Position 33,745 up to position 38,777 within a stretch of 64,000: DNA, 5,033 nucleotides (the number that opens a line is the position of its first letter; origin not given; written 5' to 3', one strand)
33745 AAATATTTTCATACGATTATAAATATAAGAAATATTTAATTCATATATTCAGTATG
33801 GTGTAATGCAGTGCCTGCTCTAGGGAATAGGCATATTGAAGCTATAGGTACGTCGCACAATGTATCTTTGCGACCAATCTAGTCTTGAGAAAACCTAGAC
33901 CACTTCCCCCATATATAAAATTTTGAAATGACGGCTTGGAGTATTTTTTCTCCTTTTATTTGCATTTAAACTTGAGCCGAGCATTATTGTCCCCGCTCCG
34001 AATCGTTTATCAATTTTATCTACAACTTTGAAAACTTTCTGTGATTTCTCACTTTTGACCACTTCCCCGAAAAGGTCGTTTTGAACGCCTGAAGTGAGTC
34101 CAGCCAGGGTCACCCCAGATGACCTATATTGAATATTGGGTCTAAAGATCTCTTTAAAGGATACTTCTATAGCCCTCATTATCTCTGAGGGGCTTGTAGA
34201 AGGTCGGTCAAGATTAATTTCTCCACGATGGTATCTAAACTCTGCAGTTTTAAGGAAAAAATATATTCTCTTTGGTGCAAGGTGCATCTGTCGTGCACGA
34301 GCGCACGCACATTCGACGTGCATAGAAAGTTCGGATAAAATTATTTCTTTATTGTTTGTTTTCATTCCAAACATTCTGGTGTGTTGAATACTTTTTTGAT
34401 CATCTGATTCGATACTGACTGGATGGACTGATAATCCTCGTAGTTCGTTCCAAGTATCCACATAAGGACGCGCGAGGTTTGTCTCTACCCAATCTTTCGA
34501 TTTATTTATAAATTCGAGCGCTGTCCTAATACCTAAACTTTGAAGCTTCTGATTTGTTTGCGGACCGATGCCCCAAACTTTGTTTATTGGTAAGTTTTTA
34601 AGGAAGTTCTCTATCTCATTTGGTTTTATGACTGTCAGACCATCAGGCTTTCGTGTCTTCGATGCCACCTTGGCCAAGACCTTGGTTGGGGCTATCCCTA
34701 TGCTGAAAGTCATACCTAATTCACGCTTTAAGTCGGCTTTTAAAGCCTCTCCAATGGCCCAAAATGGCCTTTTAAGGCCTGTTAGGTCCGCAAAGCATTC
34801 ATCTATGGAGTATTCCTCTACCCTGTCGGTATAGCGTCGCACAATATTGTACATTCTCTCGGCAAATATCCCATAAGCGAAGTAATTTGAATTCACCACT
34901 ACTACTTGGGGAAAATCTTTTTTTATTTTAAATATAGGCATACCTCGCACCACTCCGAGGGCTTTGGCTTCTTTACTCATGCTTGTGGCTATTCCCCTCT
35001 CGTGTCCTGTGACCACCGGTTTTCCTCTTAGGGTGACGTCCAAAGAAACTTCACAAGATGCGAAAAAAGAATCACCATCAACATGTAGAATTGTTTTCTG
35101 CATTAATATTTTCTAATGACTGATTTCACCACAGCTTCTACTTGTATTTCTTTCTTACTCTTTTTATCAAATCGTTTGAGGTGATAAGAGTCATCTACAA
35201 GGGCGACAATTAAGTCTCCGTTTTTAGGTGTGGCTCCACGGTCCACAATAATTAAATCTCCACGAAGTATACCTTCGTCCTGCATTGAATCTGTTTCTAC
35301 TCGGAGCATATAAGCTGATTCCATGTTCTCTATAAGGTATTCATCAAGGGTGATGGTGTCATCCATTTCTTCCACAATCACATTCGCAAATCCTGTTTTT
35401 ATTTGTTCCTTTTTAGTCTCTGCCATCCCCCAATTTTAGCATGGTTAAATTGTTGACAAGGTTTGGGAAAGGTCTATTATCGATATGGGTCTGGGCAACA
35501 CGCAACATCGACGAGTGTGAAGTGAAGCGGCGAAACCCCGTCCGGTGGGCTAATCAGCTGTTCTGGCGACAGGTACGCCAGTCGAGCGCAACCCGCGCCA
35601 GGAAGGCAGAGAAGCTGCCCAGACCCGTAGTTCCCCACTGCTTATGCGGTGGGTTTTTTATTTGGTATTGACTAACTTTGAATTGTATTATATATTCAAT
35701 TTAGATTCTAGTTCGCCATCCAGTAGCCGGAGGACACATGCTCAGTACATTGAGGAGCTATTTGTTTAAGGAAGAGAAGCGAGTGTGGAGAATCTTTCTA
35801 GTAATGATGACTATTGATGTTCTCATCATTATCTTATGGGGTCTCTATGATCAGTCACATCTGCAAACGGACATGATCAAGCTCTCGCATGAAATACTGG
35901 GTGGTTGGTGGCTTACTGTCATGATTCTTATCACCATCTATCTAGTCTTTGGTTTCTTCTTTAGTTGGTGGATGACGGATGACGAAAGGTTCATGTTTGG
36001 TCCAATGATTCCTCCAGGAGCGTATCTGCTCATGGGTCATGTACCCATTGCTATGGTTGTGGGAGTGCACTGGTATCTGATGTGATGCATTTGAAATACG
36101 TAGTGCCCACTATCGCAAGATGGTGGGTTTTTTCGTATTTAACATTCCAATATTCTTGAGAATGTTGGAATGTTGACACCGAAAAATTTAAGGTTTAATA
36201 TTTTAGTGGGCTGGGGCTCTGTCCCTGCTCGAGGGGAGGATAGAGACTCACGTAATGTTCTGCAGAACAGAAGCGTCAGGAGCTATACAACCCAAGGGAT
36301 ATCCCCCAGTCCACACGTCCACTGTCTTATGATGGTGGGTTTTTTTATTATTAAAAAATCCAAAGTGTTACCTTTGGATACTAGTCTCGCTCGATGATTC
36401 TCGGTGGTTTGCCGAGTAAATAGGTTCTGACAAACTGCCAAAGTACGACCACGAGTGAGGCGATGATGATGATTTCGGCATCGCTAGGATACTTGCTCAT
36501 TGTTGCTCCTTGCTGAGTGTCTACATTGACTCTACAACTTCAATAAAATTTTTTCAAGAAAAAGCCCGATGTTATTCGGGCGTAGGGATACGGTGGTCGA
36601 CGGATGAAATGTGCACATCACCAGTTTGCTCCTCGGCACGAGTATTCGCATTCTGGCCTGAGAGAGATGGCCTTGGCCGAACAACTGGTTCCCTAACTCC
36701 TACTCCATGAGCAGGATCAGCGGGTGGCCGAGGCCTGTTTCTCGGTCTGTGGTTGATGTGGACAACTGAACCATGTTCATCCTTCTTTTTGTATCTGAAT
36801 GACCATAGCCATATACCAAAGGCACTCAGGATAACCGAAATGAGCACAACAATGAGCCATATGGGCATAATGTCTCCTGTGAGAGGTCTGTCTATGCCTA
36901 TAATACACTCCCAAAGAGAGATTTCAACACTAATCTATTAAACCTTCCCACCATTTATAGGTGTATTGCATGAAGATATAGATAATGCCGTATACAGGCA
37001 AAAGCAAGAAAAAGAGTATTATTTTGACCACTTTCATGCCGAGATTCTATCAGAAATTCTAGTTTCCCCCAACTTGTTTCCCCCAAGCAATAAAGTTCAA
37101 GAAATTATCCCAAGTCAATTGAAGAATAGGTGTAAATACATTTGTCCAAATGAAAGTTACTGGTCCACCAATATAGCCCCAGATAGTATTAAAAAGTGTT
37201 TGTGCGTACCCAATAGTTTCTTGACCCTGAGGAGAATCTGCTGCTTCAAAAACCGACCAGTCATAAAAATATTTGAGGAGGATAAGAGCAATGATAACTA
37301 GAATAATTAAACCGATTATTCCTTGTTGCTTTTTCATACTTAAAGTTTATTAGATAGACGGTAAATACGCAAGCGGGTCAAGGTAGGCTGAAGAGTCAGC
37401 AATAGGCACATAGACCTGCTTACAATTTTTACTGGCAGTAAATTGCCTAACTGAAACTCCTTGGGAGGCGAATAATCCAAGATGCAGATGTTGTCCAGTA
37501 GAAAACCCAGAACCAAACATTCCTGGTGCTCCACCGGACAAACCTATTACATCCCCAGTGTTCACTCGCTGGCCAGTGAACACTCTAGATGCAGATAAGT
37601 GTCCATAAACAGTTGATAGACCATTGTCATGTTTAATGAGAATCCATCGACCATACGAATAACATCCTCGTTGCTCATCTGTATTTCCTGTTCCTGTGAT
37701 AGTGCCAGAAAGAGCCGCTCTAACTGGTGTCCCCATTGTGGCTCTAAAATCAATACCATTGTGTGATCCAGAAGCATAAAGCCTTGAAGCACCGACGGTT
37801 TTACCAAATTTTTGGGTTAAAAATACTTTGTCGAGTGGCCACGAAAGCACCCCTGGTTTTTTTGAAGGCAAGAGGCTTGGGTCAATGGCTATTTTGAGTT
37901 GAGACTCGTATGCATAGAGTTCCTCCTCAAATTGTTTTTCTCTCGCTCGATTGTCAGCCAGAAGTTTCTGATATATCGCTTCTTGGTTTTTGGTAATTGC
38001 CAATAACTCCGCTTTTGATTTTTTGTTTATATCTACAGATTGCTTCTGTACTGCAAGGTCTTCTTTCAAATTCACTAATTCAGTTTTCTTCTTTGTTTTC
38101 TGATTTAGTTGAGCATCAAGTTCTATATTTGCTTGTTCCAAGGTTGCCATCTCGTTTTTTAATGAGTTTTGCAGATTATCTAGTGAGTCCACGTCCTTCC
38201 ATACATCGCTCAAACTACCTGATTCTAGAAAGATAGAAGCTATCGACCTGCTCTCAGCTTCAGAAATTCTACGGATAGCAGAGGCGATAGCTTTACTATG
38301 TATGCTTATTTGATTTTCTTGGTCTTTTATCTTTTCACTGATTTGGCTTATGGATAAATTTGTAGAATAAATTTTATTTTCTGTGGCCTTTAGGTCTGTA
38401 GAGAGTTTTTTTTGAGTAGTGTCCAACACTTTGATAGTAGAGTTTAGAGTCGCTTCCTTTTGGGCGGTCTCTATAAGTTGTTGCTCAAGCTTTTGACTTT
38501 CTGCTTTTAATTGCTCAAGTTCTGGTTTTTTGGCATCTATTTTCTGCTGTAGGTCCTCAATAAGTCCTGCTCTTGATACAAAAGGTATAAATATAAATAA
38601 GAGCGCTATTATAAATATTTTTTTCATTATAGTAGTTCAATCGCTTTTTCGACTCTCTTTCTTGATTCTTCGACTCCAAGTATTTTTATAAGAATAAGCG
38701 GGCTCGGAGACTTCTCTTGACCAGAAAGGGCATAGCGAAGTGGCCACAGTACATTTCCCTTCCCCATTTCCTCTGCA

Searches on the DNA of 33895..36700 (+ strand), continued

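Call 89: search_rna_families(source=L024, start=2640, end=3000, threshold=evalue, max_evalue=10, show_alignments=2)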
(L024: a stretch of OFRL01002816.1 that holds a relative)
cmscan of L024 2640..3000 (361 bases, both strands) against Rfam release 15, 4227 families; matches with E-value up to 10: 17.
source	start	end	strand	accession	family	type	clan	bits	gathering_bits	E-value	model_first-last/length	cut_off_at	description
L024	2651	2731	+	RF00005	tRNA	Gene; tRNA;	CL00001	57.8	29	4e-12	1-71/71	no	tRNA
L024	2721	2789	+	RF03765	mir-2059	Gene; miRNA;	-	39.9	90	9e-07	1-68/68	no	mir-2059 microRNA precursor family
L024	2716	2794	+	RF03585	mir-3938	Gene; miRNA;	-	35.1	94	9.3e-06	1-88/88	no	mir-3938 microRNA precursor family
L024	2716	2794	+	RF03244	mir-4798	Gene; miRNA;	-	28.8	75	0.00059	1-75/75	no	mir-4798 microRNA precursor family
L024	2710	2803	-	RF00445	MIR399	Gene; miRNA;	-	27.6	57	0.00027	1-117/117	no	mir-399 microRNA precursor family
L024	2713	2800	-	RF04251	MIR5070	Gene; miRNA;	CL00139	27.5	100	0.003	1-116/116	no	MIR5070 microRNA precursor family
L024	2651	2732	-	RF04354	Plastid-ycf2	Cis-reg;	-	25.8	65.7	0.0028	1-75/75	no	Plastid-ycf2 5UTR RNA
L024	2724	2786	+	RF00979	mir-553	Gene; miRNA;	-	21.9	82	0.088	1-62/62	no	mir-553 microRNA precursor family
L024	2710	2803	+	RF00445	MIR399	Gene; miRNA;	-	21.3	57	0.019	1-117/117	no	mir-399 microRNA precursor family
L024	2718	2792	+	RF03933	MIR6445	Gene; miRNA;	-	20.6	100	0.12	1-117/117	no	MIR6445 microRNA precursor family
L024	2737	2771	+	RF00832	mir-71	Gene; miRNA;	-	16.1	50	1.2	21-54/73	no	mir-71 microRNA precursor family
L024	2924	2960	-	RF02416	TCV_H4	Cis-reg;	-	15.3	50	5.8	1-51/51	no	Turnip crinkle virus 3'UTR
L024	2982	3000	-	RF00979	mir-553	Gene; miRNA;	-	14.8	82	7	1-62/62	no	mir-553 microRNA precursor family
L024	2800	2861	-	RF02466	Ms_AS-8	Gene; sRNA;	-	14.4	48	2.3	1-74/74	no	Actinobacteria sRNA Ms_AS-8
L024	2736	2771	-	RF03989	mir-7950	Gene; miRNA;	-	13.6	82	9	1-59/59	no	mir-7950 microRNA precursor family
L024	2707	2723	-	RF04351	Plastid-psbl-rps4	Cis-reg;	-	13.1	68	6.3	9-25/53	no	Plastid-psbl-rps4 3UTR RNA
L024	2740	2768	+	RF01705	Flavo-1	Gene; sRNA;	-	12.5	42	9.5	21-57/76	no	Flavo-1 RNA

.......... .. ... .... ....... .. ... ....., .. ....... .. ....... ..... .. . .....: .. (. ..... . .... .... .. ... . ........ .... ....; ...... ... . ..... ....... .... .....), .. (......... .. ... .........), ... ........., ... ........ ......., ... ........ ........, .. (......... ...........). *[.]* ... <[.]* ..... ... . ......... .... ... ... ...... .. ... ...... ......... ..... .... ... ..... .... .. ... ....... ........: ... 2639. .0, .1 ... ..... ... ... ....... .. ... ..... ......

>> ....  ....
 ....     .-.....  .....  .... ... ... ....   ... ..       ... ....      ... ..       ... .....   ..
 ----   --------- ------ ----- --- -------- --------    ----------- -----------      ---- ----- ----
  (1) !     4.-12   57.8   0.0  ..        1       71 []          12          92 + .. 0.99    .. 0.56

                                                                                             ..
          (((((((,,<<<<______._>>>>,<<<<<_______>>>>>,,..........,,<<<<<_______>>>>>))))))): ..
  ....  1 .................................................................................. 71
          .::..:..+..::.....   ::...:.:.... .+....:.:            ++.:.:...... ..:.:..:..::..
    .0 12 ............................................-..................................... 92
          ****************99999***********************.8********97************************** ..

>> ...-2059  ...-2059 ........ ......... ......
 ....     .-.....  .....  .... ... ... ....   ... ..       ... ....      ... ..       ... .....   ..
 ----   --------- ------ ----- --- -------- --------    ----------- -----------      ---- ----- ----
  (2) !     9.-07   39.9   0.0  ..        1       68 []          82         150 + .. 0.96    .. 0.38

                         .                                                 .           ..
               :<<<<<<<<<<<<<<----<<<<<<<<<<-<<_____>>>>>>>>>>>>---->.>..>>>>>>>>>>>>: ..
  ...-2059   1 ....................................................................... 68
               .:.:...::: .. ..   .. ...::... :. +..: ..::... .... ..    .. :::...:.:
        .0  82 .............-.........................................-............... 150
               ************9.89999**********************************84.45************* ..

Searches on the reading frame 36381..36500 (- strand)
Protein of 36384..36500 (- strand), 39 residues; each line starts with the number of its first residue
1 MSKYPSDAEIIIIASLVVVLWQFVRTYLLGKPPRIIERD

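Call 14: find_encoding_contigs(protein=window:36384-36500:-, flank=3000, max_places=10)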
Protein seq(39 aa) (39 aa): no gene with exactly this product is on record in the collection.

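Call 63: search_protein_families(library=pfam, proteins=[window:36384-36500:-], max_evalue=10)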
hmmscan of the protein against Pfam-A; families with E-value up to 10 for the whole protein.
seq(39 aa): 1 family
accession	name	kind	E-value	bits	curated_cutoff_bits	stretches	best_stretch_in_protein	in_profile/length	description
PF11862.13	DUF3382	-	0.071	13.8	28.9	1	9-34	39-64/97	Domain of unknown function (DUF3382)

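Call 78: search_protein_representatives(alignment_id=A7)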
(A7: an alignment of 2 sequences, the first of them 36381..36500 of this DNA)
Query: 2 sequences, 40 profile positions. Proteins with E-value up to 0.001 (for the whole library): 2; up to 1e-10: 1; up to 1e-30: 0. The best 2 are listed.
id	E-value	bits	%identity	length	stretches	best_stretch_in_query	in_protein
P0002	1.0e-23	98.9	-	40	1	1-40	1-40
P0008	5.7e-05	38.9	-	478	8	26-40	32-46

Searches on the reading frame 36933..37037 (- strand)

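Call 63: search_protein_families(library=pfam, proteins=[window:36933-37037:-], max_evalue=10)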
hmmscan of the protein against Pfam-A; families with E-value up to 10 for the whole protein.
seq(35 aa): 1 family
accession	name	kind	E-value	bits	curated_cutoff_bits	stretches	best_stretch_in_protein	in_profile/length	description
PF09716.15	ETRAMP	-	0.32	11.4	29.1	1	1-19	1-19/81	Malarial early transcribed membrane protein (ETRAMP)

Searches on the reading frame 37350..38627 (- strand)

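Call 16: search_protein_families(library=pfam, proteins=[window:37350-38627:-], max_evalue=0.01)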
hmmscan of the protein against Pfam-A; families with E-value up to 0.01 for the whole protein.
window:37350-38627:- (425 aa): 1 family
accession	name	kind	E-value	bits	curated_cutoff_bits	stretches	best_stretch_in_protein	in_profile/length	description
PF01551.29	Peptidase_M23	-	9.9e-23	80.6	28.7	1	288-386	2-88/96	Peptidase family M23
